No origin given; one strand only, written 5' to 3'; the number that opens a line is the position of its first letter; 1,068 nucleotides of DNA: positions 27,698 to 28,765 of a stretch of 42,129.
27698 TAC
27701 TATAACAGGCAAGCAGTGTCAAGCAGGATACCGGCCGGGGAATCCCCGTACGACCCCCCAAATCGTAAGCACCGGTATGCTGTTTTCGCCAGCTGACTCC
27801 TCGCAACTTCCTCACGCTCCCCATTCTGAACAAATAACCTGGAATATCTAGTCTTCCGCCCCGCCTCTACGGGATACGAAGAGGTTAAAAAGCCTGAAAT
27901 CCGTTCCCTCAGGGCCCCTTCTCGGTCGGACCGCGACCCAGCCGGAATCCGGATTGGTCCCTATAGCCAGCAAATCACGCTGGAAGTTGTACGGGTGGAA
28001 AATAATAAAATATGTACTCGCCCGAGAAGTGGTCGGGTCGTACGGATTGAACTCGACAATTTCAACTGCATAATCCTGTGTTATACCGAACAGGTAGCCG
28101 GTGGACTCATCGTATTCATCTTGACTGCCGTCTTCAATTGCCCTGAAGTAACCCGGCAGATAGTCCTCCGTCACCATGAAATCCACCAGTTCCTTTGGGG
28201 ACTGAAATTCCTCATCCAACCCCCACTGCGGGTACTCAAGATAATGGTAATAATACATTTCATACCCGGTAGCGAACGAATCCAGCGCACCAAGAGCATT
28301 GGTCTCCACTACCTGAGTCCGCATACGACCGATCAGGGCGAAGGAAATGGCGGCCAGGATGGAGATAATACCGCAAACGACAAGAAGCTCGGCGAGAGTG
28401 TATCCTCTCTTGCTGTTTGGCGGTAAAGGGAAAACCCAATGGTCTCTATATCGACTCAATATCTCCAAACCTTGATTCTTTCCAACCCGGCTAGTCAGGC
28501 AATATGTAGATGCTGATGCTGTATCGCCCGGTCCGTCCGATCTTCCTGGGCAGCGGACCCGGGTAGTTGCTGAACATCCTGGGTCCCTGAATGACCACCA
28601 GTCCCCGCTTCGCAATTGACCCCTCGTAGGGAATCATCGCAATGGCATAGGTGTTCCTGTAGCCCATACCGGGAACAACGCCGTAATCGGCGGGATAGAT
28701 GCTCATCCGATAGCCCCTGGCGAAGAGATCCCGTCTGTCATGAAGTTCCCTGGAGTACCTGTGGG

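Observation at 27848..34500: Twelve consecutive, divergent prepilin paralogs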

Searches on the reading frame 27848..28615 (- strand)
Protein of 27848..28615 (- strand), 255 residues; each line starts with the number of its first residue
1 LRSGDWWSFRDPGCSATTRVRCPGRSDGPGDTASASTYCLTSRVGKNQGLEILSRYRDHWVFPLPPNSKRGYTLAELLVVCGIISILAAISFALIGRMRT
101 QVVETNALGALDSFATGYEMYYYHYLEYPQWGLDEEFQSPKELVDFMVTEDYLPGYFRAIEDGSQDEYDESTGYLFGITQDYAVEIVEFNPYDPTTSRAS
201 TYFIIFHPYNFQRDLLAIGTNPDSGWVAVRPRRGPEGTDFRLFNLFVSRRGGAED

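Call 6: search_protein_families(library=pfam, proteins=[window:27848-28615:-], max_evalue=0.1)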
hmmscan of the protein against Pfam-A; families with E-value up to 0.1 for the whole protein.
window:27848-28615:- (255 aa): 1 family
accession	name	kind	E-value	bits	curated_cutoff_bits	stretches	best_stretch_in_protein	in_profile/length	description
PF07963.17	N_methyl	-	7.5e-06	25.8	21.2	1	67-91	2-26/27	Prokaryotic N-terminal methylation motif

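Call 26: search_protein_families(library=ncbifam, proteins=[window:27848-28468:-], max_evalue=0.01)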
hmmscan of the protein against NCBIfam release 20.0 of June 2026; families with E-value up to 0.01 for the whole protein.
window:27848-28468:- (206 aa): 6 families
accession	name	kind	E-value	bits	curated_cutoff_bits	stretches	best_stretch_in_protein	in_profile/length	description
NF007862.0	PRK10574.1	equivalog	0.00028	21.1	138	1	19-44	3-28/145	prepilin peptidase-dependent pilin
TIGR02532.1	IV_pilin_GFxxxE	domain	0.00029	20.5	16.3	1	20-41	1-22/24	prepilin-type N-terminal cleavage/methylation domain-containing protein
NF041775.1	typeIV_PilA_Myxo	equivalog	0.0011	19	400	1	20-62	10-52/214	type IV pilin protein PilA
TIGR01710.1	typeII_sec_gspG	equivalog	0.0023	17.9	88.85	1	21-81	1-61/134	type II secretion system major pseudopilin GspG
TIGR02596.1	TIGR02596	subfamily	0.0044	17.1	70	1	23-56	1-35/196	Verru_Chthon cassette protein D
NF041013.1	T4P_ComGE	equivalog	0.0083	16.2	49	0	19-52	2-35/83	competence type IV pilus minor pilin ComGE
